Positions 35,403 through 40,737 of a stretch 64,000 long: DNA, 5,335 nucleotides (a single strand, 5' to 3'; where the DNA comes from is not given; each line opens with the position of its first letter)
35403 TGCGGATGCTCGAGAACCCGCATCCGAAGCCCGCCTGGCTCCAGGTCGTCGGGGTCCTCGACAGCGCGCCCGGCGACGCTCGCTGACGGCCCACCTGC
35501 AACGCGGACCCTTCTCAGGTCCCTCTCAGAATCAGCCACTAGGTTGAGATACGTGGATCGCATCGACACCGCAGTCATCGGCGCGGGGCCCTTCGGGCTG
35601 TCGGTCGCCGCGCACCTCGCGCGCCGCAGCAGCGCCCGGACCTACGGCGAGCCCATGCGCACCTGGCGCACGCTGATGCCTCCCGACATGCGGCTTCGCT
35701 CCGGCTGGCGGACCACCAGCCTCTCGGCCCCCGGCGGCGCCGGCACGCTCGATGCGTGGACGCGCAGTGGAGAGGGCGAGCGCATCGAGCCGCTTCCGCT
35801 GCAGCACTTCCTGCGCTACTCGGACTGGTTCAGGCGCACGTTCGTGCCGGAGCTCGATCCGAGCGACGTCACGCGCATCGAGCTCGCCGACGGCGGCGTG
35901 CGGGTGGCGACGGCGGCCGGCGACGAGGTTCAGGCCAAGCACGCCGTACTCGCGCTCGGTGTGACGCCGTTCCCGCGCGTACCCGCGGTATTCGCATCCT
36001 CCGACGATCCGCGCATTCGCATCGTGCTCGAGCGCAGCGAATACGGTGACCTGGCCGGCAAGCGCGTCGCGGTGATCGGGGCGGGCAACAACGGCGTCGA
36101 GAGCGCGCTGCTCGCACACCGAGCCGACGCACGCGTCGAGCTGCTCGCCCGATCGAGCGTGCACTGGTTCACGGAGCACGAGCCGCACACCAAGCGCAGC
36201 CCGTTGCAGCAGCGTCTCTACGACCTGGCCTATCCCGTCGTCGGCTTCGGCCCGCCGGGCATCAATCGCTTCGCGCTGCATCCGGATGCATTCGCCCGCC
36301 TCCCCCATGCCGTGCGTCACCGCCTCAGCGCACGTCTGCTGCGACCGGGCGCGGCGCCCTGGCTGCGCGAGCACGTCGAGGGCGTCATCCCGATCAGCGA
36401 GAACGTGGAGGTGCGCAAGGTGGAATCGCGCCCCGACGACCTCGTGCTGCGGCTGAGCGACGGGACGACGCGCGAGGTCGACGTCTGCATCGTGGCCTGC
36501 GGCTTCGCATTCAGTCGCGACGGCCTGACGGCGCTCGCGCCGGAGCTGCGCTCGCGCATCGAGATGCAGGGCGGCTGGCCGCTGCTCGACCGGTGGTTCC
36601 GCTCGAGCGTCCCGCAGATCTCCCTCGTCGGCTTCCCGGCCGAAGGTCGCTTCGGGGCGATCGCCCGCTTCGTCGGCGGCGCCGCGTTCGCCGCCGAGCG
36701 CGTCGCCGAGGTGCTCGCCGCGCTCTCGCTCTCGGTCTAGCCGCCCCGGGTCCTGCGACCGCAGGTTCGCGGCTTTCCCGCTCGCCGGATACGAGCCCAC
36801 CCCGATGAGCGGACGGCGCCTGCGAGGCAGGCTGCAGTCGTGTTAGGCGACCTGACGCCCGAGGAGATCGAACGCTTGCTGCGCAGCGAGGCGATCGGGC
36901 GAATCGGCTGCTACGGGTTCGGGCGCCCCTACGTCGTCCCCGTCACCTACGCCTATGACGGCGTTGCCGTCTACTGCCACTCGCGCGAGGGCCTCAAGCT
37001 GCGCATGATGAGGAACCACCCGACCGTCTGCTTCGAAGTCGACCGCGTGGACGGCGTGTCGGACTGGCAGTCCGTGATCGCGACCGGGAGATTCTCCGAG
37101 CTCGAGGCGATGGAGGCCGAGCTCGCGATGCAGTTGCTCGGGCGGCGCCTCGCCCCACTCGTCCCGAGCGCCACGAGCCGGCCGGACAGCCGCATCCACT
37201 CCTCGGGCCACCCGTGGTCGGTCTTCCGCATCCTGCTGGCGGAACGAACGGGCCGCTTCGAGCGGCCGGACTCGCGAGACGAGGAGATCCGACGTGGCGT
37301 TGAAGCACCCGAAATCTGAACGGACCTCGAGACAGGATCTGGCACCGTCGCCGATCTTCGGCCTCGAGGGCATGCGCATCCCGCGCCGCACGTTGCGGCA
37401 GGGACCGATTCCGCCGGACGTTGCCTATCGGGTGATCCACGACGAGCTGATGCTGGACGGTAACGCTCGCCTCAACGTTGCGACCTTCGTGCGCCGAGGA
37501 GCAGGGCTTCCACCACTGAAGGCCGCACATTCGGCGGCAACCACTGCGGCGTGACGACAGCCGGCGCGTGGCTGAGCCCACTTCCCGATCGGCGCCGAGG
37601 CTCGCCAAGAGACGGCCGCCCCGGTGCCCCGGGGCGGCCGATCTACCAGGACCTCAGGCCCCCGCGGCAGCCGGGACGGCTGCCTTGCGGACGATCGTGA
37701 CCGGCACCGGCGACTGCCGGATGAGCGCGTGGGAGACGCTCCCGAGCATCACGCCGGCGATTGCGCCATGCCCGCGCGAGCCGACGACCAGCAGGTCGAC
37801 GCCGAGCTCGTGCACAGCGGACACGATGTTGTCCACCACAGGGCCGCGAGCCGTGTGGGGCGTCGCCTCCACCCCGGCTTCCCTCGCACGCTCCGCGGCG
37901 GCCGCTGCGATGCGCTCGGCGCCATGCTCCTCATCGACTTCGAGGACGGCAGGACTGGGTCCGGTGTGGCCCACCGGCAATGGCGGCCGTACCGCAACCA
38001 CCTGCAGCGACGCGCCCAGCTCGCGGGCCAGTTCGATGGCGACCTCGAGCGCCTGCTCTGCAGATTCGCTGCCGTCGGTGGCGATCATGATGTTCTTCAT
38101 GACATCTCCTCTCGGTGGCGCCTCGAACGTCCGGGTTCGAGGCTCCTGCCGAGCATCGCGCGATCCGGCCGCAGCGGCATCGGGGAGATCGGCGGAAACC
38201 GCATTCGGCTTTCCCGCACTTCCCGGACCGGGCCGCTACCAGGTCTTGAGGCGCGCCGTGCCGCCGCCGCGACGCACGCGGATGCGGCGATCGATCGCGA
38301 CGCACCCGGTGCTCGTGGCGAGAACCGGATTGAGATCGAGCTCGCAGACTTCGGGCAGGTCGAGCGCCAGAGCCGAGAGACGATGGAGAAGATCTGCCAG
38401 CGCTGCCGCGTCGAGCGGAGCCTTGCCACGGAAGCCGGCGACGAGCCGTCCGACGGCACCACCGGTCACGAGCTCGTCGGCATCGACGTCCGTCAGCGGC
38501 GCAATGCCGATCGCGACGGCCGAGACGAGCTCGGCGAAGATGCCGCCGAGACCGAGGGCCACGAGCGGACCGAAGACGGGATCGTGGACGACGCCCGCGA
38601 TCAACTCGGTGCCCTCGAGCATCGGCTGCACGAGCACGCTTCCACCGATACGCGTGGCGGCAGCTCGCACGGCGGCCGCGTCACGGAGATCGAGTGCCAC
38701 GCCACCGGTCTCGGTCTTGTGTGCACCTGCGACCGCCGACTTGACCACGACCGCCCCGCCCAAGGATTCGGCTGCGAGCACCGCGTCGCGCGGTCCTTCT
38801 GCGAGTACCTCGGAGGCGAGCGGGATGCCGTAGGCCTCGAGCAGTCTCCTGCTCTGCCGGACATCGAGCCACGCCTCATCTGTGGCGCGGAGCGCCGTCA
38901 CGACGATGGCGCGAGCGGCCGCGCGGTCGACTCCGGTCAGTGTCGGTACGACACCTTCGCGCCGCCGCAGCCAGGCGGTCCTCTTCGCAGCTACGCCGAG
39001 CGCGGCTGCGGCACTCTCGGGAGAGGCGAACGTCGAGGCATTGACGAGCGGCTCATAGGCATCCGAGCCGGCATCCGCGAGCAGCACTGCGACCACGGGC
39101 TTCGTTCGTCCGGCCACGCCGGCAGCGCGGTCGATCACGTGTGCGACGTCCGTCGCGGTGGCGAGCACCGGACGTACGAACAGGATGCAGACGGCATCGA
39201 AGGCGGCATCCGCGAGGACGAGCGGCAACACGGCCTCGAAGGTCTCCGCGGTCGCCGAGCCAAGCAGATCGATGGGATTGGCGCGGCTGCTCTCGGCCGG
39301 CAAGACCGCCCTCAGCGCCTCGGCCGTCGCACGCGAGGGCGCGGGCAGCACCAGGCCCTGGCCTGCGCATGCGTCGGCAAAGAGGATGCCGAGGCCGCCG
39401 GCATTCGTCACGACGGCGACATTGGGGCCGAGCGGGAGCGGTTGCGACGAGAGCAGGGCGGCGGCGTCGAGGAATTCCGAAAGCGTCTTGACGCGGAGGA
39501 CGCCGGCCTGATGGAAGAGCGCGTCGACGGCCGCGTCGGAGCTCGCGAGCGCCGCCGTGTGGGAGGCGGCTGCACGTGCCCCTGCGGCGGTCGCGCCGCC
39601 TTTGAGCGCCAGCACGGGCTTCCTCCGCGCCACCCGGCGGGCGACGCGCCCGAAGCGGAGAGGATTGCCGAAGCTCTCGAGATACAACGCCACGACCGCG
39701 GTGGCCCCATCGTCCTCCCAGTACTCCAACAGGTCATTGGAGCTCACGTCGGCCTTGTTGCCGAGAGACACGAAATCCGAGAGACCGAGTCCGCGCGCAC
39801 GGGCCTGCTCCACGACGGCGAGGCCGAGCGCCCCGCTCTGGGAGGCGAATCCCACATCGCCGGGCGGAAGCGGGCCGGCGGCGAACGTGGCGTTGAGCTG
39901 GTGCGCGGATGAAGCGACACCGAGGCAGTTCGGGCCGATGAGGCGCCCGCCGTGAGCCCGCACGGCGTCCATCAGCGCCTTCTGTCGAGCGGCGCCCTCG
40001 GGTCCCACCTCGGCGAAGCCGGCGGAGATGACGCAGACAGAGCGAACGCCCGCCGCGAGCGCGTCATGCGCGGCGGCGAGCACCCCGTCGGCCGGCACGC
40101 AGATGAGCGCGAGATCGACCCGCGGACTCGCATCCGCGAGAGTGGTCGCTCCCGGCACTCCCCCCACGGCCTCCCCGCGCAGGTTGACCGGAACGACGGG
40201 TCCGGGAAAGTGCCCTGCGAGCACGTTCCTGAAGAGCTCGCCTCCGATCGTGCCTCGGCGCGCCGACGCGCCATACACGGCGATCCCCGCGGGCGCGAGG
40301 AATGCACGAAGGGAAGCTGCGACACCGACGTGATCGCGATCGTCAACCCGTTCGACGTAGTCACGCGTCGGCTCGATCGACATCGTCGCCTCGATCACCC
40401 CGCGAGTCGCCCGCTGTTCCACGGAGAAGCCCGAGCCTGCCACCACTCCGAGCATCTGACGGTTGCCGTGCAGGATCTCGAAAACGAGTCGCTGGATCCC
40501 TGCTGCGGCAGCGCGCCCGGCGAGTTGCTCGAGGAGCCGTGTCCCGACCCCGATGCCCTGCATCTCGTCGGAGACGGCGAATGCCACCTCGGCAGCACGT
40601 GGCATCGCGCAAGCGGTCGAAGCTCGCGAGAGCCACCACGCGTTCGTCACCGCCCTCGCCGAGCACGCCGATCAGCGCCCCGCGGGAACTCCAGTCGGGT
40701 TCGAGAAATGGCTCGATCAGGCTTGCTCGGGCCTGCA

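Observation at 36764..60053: Recurring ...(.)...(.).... motif 75-115 bp upstream of most operons of the island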

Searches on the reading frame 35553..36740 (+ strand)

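Call 55: search_protein_families(library=pfam, max_evalue=0.01, proteins=[window:35553-36740:+])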
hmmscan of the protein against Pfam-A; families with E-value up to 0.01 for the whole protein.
window:35553-36740:+ (395 aa): 12 families
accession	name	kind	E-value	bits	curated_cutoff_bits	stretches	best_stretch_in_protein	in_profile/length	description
PF07992.20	Pyr_redox_2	-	4.2e-19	69.5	26.1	2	5-202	2-175/291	Pyridine nucleotide-disulphide oxidoreductase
PF13738.12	Pyr_redox_3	-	8e-16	58.6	30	1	104-217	102-212/305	Pyridine nucleotide-disulphide oxidoreductase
PF13454.12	NAD_binding_9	-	1.5e-10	41.7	21.8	1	7-137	1-154/155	FAD-NAD(P)-binding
PF01266.30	DAO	-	5.4e-08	33.2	27.9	0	5-26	1-22/353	FAD dependent oxidoreductase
PF13434.12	Lys_Orn_oxgnase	-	1.6e-07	31.3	21.3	1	89-205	100-226/339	L-lysine 6-monooxygenase/L-ornithine 5-monooxygenase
PF00070.33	Pyr_redox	-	3.6e-06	27.8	22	0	171-202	1-32/82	Pyridine nucleotide-disulphide oxidoreductase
PF03486.20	HI0933_like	-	1.4e-05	25.1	50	0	171-200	2-31/244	HI0933-like protein Rossmann domain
PF01593.30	Amino_oxidase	-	4e-05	23.5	19.8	0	281-319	219-257/443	Flavin containing amine oxidoreductase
PF13450.12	NAD_binding_8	-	0.00016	22.4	21.9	0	8-25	1-18/68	NAD(P)-binding Rossmann-like domain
PF01134.28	GIDA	-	0.0003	20.4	22.1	1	172-200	2-30/391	Glucose inhibited division protein A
PF01210.29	NAD_Gly3P_dh_N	-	0.0055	17.1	23.1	0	7-26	3-22/158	NAD-dependent glycerol-3-phosphate dehydrogenase N-terminus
PF13241.12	NAD_binding_7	-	0.007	17.4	22.1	0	166-216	4-53/104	Putative NAD(P)-binding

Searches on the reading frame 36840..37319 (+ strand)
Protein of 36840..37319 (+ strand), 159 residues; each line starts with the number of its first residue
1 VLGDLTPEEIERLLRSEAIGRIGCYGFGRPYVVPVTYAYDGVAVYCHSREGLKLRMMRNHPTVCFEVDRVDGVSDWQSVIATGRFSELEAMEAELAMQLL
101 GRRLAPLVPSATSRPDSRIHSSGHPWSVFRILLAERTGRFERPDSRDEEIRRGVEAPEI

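Call 7: search_protein_families(library=pfam, proteins=[window:36840-37319:+])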
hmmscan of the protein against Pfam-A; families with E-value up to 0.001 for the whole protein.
window:36840-37319:+ (159 aa): 2 families
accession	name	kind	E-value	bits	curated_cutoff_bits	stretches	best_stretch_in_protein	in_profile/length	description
PF12900.13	Pyridox_ox_2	-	1.7e-21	77.1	27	1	7-139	2-139/140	Pyridoxamine 5'-phosphate oxidase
PF01243.27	PNPOx_N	-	0.00015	22.5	28.1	1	7-103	2-92/120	Pyridoxamine 5'-phosphate oxidase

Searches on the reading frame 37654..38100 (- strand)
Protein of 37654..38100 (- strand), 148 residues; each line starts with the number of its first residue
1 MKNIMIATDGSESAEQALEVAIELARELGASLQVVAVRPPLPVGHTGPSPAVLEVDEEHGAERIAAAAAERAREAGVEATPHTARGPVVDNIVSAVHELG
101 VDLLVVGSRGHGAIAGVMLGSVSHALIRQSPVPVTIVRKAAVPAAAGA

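Call 7: search_protein_families(library=pfam, proteins=[window:37654-38100:-])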
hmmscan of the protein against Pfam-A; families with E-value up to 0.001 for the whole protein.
window:37654-38100:- (148 aa): 1 family
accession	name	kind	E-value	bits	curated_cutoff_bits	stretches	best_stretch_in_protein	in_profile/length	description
PF00582.32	Usp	-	3.3e-33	115.6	24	1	1-138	1-141/141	Universal stress protein family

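Call 62: search_protein_families(library=ncbifam, proteins=[window:37654-38100:-], max_evalue=0.00001)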
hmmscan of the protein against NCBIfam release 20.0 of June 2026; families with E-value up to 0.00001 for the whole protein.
window:37654-38100:- (148 aa): 2 families
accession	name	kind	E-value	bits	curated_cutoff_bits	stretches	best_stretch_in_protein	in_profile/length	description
NF008380.0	PRK11175.1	equivalog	2.2e-06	26.9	227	0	89-144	97-152/313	universal stress protein UspE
NF012000.0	PRK15456.1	equivalog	5.9e-06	26.4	189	0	82-138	87-142/142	universal stress protein UspG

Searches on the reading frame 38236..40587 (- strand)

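Call 7: search_protein_families(library=pfam, proteins=[window:38236-40587:-])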
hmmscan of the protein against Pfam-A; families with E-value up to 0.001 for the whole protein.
window:38236-40587:- (783 aa): 7 families
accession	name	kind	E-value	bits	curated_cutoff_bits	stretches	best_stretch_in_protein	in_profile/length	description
PF13549.11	ATP-grasp_5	-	2.3e-56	191.1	27.6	1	568-771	4-221/221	ATP-grasp domain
PF13607.11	Succ_CoA_lig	-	2.3e-54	183.3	27.4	1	242-379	1-138/138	Succinyl-CoA ligase like flavodoxin domain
PF13380.12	CoA_binding_2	-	3.2e-18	66.7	22.8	1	102-225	3-114/116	CoA binding domain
PF19045.5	Ligase_CoA_2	-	5.2e-12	46.5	23.7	1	390-541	1-156/162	Ligase-CoA domain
PF02629.25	CoA_binding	-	2e-07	32.1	22.3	1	102-190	6-97/97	CoA binding domain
PF00583.31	Acetyltransf_1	-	0.00069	20.3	20.7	0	2-48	64-110/116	Acetyltransferase (GNAT) family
PF08442.15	ATP-grasp_2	-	0.00091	19.3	29.5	0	578-659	6-89/202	ATP-grasp domain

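Call 62: search_protein_families(library=ncbifam, proteins=[window:38236-40587:-], max_evalue=0.00001)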
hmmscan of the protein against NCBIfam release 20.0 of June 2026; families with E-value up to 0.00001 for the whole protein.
window:38236-40587:- (783 aa): 8 families
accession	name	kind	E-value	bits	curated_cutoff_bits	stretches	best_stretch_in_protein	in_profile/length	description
TIGR02717.1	AcCoA-syn-alpha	equivalog_domain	1e-128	429.8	567.15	1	93-534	1-444/447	acetate--CoA ligase alpha subunit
NF045493.1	HydDutCoALig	equivalog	7.4e-123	411.5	1300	1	95-770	5-697/698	4-hydroxybutyrate--CoA ligase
NF045494.1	AcCoALig_Archglob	equivalog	2.5e-100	336.8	1200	2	92-479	217-604/665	acetate--CoA ligase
NF045492.1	HydPropCoALig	equivalog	5.1e-89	299.4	1300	2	93-471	248-630/700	3-hydroxypropionate--CoA ligase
NF004230.0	PRK05678.1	equivalog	1.8e-16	60.2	336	1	137-371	44-279/291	succinate--CoA ligase subunit alpha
TIGR01019.1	sucCoAalpha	subfamily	9e-14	51.5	353.2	1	139-373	44-279/286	succinate--CoA ligase subunit alpha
NF001913.0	PRK00696.1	equivalog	3.6e-08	32.8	370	0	578-653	7-82/388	ADP-forming succinate--CoA ligase subunit beta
NF058543.1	ActPatMycb56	equivalog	7.6e-06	25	460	0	1-75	221-294/317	acetyltransferase Pat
